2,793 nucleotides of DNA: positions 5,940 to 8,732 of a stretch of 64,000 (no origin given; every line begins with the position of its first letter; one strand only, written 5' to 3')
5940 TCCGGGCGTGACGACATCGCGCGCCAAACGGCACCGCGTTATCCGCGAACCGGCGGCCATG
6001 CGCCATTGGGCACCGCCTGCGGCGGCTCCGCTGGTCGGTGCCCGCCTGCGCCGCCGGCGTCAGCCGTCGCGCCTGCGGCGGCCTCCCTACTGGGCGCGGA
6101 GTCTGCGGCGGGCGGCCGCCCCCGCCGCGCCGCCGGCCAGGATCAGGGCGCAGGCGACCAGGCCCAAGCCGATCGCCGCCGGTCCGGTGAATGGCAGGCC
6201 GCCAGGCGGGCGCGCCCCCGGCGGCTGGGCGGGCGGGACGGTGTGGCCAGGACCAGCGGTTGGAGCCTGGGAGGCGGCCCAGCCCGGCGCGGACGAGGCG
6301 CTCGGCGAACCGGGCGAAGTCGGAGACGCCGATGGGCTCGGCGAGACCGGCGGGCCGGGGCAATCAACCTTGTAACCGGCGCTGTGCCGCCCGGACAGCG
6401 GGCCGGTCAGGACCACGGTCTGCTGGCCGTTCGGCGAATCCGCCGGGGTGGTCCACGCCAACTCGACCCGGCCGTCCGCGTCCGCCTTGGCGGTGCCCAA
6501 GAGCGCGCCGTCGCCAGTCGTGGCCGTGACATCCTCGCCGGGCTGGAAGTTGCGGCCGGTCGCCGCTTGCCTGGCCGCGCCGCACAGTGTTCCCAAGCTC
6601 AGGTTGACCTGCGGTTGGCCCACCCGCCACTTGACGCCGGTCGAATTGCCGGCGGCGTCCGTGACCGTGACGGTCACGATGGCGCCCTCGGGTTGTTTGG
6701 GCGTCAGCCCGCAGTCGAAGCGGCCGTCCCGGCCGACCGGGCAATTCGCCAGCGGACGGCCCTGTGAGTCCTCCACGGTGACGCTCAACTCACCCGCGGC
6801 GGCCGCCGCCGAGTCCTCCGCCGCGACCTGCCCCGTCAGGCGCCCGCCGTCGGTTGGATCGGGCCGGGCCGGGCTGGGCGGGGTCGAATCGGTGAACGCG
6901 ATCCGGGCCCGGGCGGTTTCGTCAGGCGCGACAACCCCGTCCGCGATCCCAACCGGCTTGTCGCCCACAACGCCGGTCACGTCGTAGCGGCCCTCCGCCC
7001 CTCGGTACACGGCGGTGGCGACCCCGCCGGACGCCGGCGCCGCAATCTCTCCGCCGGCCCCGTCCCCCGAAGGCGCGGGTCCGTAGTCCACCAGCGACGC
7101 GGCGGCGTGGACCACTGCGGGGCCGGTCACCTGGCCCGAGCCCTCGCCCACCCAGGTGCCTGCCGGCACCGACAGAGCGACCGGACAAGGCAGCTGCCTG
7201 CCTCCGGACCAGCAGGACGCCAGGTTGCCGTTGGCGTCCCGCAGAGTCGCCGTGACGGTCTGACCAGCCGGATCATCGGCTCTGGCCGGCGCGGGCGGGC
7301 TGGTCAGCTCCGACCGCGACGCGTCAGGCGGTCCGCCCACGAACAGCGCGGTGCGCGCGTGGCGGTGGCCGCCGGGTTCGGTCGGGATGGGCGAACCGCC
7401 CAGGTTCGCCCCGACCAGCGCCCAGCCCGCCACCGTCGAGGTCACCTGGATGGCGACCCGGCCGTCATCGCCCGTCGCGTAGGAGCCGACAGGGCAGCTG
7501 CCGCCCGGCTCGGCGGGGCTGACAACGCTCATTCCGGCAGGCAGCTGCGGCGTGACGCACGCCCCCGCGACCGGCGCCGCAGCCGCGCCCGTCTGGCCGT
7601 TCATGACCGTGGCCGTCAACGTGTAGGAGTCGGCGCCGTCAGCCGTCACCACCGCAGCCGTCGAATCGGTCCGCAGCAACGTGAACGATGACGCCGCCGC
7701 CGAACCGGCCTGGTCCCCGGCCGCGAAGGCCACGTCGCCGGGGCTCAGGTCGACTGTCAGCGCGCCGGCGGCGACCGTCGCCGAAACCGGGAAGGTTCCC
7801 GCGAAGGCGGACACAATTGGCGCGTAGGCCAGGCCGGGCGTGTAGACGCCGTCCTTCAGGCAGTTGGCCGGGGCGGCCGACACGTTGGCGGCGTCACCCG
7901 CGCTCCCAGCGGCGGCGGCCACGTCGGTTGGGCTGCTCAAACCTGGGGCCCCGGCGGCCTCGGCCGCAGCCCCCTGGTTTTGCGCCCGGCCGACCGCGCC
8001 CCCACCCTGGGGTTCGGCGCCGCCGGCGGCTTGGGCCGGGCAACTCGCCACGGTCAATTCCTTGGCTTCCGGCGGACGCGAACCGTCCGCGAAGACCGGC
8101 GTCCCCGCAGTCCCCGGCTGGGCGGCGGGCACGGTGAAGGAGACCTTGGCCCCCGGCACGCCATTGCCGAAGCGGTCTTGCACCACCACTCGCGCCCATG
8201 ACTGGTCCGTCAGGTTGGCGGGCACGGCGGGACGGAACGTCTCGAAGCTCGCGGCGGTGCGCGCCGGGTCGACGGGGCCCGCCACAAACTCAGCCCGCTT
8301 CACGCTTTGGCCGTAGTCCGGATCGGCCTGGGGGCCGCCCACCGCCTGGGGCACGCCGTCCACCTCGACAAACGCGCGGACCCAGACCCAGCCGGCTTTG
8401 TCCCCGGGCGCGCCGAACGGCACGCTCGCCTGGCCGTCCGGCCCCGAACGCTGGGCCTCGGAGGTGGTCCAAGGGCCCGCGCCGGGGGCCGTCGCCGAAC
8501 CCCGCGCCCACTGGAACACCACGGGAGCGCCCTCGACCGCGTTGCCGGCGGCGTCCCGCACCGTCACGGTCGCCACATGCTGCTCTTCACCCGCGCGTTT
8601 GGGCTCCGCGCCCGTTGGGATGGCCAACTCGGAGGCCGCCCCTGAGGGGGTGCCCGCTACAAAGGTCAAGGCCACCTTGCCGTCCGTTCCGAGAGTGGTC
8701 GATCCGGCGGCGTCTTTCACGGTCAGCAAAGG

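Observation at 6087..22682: A 16.6-kb single ORF encoding a 5531-aa LPXTG adhesin-like protein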

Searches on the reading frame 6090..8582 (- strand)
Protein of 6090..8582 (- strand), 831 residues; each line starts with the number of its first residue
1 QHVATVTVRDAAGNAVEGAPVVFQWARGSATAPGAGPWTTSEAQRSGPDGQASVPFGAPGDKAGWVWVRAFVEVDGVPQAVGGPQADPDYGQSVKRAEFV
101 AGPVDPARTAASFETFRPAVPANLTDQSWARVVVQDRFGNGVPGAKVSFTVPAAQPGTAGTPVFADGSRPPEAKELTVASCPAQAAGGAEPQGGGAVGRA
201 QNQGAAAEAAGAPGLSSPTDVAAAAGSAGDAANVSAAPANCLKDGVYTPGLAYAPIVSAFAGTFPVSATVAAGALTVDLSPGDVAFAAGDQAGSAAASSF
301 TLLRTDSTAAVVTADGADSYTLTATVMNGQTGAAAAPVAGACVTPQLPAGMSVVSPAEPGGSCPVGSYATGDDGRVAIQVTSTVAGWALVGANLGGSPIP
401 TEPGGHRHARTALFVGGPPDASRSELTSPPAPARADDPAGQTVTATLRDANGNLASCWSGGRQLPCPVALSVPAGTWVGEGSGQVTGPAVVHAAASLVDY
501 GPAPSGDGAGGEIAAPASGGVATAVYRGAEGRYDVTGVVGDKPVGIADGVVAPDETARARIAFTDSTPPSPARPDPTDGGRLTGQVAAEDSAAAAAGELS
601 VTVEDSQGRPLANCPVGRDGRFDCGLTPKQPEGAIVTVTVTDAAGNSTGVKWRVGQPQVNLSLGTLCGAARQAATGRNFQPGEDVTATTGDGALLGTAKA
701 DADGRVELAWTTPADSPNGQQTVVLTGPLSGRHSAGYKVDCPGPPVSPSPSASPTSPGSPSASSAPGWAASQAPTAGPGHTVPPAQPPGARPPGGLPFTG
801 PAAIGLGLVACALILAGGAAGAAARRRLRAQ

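Call 5: search_protein_families(library=pfam, proteins=[window:6090-8582:-], max_evalue=0.01)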
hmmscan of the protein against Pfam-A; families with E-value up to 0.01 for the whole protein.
window:6090-8582:- (831 aa): 4 families
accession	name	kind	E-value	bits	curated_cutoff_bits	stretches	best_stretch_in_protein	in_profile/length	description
PF02369.22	Big_1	-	4e-20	72.2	34.9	3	3-55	20-65/93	Bacterial Ig-like domain (group 1)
PF17936.7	Big_6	-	9e-10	39.1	27.6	1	600-647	26-73/83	Bacterial Ig domain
PF09134.16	Invasin_D3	-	1.3e-08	35.6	33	0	420-454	1-35/98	Invasin, domain 3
PF25564.1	DUF7933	-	0.0045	17.3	26.5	1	318-382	16-76/123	Domain of unknown function (DUF7933)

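Call 6: search_protein_families(library=ncbifam, proteins=[window:6090-8582:-], max_evalue=0.01)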
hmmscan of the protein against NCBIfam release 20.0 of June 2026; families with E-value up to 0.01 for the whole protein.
window:6090-8582:- (831 aa): 4 families
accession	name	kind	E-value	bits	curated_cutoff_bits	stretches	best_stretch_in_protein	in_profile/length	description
NF058648.1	ECF_sub_HI1622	equivalog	0.00036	20.6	100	0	578-645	23-85/180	NikL family nickel/cobalt ECF transporter subunit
NF033510.3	Ca_tandemer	repeat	0.0015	18.9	50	1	595-647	41-95/96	Ca2+-stabilized repeat-containing adhesin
NF058592.1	GxPGS_dom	subfamily_domain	0.0053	16.8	45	0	674-722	16-62/65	PGS family Ig-like domain-containing protein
NF040520.1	Ig_like_BLP2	equivalog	0.0082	14.3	750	0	600-709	193-303/730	Ig-like repeat protein Blp2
